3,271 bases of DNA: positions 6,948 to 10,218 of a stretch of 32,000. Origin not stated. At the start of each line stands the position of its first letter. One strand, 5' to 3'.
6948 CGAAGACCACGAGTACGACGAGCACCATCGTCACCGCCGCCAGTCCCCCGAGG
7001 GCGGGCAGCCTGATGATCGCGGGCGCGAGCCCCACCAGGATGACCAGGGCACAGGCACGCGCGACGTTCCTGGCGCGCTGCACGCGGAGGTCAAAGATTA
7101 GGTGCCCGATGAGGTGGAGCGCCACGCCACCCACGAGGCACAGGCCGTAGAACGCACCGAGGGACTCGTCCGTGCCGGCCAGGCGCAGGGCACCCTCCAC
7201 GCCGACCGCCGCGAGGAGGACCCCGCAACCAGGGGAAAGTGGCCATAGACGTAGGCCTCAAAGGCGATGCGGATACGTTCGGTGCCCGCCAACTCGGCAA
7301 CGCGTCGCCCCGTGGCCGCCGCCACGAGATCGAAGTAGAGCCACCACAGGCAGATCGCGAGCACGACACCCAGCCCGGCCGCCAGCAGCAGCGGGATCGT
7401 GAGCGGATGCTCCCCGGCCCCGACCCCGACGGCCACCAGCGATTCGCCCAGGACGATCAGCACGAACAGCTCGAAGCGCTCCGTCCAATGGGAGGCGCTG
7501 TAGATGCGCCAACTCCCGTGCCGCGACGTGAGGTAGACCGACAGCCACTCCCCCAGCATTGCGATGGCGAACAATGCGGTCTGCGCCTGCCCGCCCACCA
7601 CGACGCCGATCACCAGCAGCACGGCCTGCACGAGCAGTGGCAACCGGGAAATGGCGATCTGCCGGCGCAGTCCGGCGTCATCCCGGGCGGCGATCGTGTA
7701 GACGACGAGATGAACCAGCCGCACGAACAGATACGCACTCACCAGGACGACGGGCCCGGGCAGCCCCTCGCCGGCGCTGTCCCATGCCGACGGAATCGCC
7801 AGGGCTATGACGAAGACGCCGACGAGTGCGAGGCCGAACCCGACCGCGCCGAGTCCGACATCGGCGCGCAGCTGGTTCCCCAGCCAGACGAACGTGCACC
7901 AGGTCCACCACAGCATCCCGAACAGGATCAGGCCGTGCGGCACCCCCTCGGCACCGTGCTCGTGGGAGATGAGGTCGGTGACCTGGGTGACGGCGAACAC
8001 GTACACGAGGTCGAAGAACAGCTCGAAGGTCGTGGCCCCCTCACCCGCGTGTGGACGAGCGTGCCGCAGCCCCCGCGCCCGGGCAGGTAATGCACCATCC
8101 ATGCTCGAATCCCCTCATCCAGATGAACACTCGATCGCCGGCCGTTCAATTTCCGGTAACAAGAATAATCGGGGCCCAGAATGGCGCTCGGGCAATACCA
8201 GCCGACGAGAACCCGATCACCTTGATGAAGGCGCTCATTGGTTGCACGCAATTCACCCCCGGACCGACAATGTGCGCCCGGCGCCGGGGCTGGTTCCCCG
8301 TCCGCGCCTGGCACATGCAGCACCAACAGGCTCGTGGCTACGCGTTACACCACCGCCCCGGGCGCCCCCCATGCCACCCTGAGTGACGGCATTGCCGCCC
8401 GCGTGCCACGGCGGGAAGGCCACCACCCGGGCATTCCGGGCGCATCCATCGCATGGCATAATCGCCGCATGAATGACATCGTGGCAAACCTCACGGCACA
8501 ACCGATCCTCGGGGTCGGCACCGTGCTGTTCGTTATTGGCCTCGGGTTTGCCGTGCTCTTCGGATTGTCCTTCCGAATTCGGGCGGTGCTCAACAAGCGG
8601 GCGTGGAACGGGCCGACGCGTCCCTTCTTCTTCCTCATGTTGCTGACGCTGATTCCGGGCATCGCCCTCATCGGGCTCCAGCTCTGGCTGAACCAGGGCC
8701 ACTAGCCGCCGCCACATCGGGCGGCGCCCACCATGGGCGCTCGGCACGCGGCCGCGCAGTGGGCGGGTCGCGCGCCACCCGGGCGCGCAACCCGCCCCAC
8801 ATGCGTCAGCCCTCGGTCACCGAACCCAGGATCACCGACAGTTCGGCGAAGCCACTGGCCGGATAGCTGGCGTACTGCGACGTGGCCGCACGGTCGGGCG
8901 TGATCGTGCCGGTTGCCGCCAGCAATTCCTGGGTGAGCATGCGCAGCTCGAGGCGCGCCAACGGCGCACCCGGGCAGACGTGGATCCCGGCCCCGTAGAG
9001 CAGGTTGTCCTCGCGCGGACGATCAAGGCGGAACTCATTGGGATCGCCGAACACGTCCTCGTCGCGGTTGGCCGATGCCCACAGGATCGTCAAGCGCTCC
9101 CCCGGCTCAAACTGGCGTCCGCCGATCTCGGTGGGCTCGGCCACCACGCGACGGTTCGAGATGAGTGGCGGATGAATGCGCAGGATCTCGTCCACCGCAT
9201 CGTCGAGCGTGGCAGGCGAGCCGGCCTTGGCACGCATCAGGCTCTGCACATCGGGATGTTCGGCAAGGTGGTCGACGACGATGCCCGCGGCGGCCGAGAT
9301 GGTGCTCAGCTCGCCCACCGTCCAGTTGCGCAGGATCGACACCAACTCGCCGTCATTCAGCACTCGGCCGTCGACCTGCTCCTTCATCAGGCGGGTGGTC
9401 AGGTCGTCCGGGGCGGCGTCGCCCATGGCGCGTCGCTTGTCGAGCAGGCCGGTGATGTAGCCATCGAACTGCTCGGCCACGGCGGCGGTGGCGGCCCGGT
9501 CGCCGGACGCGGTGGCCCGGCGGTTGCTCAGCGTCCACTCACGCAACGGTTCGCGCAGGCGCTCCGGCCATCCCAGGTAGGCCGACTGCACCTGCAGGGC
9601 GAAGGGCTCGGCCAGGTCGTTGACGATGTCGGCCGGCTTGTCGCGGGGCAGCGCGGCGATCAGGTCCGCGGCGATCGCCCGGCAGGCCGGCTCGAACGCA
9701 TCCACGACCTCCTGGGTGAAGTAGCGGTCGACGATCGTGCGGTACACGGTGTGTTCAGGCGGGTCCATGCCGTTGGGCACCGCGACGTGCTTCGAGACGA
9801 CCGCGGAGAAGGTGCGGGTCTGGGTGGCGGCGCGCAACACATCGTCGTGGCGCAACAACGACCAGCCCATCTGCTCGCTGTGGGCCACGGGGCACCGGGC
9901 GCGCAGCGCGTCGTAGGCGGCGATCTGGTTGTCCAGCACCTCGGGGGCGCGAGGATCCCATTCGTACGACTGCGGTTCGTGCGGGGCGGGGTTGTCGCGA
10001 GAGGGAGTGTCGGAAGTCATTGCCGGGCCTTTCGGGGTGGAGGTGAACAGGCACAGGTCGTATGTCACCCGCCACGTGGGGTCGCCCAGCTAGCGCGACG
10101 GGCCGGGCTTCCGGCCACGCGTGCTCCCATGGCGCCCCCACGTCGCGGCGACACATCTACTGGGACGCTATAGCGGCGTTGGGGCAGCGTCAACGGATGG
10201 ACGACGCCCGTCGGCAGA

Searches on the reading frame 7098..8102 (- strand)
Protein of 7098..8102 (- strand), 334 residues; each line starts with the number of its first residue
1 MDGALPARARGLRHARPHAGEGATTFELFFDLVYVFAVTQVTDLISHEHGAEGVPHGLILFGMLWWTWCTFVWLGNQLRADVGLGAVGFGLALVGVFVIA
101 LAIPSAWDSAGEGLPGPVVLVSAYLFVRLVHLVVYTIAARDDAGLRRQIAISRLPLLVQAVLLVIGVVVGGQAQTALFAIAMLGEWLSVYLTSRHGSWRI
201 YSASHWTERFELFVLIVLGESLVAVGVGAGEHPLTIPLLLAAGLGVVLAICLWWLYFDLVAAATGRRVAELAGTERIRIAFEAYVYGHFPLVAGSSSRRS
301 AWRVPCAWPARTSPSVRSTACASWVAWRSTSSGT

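Call 29: search_protein_families(library=pfam, proteins=[window:7098-8102:-], max_evalue=0.01)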
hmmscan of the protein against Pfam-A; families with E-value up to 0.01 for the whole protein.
window:7098-8102:- (334 aa): 1 family
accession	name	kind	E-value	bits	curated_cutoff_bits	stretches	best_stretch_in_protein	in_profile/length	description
PF06772.16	LtrA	-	2e-68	231.7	31.9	1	23-294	2-264/356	Bacterial low temperature requirement A protein (LtrA)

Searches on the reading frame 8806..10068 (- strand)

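Call 29: search_protein_families(library=pfam, proteins=[window:8806-10068:-], max_evalue=0.01)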
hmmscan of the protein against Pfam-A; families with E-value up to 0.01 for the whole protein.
window:8806-10068:- (420 aa): 1 family
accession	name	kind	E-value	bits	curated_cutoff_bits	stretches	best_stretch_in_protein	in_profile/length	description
PF00067.27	p450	-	5.4e-21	75.3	22.8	1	288-383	324-429/462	Cytochrome P450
